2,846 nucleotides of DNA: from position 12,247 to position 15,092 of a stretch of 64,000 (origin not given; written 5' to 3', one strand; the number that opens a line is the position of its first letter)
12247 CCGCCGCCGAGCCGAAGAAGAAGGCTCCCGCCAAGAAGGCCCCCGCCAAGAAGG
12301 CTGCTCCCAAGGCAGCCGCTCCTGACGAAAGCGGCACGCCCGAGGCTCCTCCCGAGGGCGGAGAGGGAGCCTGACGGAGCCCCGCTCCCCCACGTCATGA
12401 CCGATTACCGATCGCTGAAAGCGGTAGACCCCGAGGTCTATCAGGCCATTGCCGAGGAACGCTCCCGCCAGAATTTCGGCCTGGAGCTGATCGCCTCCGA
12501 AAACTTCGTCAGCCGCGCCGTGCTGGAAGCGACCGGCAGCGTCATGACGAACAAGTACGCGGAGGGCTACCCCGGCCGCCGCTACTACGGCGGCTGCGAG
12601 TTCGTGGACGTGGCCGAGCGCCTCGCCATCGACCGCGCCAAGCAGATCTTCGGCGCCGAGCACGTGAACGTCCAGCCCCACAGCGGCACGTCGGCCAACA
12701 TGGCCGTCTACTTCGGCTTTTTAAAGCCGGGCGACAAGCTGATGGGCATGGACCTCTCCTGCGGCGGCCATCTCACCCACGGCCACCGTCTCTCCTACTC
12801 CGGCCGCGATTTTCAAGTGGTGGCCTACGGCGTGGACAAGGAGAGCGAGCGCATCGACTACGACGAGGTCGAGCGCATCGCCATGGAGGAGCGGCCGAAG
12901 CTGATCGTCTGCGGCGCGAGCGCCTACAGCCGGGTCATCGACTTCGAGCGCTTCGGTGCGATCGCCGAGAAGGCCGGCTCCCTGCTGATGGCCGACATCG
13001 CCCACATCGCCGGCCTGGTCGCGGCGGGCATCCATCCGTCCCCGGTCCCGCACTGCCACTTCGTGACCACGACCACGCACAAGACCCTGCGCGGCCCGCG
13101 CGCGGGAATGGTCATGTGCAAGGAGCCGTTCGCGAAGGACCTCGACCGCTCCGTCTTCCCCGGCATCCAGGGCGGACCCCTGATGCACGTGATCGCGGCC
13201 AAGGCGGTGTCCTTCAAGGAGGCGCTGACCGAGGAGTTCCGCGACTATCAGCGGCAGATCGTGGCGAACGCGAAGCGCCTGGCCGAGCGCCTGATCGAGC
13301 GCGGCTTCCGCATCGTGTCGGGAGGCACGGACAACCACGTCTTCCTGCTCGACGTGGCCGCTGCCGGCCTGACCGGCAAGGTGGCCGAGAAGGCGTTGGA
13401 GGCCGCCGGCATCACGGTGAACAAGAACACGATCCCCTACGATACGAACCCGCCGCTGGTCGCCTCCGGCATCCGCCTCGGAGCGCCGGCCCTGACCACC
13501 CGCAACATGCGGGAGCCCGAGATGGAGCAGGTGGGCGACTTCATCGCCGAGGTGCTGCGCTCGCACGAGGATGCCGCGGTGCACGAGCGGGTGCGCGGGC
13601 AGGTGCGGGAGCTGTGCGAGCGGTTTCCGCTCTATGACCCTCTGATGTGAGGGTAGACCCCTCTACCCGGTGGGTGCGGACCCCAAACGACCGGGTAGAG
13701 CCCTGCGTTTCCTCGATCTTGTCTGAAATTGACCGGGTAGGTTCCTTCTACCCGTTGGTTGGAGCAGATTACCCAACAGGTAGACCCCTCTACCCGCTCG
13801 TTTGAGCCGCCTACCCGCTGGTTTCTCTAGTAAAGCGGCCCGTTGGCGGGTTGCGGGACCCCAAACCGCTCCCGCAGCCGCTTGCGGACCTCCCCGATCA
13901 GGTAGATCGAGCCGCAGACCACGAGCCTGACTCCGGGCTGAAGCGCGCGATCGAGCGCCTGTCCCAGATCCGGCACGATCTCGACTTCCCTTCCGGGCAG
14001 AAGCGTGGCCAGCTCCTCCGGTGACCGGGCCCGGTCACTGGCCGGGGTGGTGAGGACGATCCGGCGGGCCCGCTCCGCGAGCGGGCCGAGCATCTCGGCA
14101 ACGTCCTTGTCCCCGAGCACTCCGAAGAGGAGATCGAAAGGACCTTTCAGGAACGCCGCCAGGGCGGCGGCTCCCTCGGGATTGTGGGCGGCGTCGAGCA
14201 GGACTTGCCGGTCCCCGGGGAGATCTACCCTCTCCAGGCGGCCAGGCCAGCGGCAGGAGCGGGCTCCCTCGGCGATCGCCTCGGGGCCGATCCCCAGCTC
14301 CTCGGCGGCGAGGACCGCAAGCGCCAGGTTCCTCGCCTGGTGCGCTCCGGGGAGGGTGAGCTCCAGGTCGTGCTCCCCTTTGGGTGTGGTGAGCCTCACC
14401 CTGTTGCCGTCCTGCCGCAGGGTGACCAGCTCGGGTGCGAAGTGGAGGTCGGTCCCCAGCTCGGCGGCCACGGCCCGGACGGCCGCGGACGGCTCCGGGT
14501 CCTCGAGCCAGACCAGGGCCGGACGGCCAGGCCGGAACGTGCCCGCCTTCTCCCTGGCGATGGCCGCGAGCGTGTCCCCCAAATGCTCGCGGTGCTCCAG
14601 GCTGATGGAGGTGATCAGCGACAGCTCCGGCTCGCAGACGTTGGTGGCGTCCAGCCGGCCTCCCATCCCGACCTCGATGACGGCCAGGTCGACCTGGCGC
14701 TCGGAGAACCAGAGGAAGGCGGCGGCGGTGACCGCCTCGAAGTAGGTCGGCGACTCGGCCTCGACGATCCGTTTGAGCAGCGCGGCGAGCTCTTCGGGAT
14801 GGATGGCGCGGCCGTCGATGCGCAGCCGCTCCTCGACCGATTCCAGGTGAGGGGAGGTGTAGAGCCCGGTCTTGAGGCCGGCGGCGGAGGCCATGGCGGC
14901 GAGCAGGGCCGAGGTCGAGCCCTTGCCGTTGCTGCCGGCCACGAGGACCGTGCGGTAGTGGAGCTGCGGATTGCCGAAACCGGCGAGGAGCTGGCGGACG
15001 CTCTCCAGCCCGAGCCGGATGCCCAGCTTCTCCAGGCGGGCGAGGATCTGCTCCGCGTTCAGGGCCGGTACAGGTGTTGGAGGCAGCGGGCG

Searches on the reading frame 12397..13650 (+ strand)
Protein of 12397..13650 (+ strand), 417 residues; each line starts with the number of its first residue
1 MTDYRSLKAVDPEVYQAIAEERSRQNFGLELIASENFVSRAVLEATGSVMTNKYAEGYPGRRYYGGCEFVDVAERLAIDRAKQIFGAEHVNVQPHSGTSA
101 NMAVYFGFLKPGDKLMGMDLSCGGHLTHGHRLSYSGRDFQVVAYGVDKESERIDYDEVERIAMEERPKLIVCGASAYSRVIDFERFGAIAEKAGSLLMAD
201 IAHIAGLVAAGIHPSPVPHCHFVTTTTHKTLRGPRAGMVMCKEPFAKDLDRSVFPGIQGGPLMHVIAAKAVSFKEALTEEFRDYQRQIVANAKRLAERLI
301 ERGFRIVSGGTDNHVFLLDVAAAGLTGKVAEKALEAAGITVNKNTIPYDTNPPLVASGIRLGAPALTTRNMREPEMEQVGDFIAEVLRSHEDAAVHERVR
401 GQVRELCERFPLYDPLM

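Call 77: search_protein_families(library=pfam, proteins=[window:12397-13650:+], max_evalue=0.0001)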
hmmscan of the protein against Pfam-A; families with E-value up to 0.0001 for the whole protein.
window:12397-13650:+ (417 aa): 2 families
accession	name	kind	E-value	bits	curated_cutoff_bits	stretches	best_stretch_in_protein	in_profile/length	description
PF00464.25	SHMT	-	8.7e-168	558.5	27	1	7-383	1-399/399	Serine hydroxymethyltransferase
PF00155.27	Aminotran_1_2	-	2.7e-08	33.8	19.7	1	87-373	63-356/361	Aminotransferase class I and II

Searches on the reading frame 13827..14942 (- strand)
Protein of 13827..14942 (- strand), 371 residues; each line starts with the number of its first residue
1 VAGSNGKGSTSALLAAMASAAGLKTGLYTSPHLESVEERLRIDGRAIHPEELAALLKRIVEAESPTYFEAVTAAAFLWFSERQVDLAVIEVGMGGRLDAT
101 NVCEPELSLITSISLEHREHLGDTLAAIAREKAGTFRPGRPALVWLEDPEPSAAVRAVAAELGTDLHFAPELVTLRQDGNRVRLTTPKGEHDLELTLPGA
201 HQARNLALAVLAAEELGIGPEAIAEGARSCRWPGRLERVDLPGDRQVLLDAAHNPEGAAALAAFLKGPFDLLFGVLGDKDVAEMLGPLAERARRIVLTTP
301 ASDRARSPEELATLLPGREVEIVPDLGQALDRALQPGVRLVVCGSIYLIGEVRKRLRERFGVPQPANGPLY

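Call 77: search_protein_families(library=pfam, proteins=[window:13827-14942:-], max_evalue=0.0001)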
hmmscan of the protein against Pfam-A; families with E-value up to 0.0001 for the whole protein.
window:13827-14942:- (371 aa): 2 families
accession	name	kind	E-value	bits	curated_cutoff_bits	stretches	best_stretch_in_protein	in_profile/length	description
PF02875.26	Mur_ligase_C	-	2.2e-16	61.3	28.4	1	234-345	1-126/127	Mur ligase, glutamate ligase domain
PF08245.18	Mur_ligase_M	-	2.2e-14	54.3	24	1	2-213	2-200/200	Mur ligase middle domain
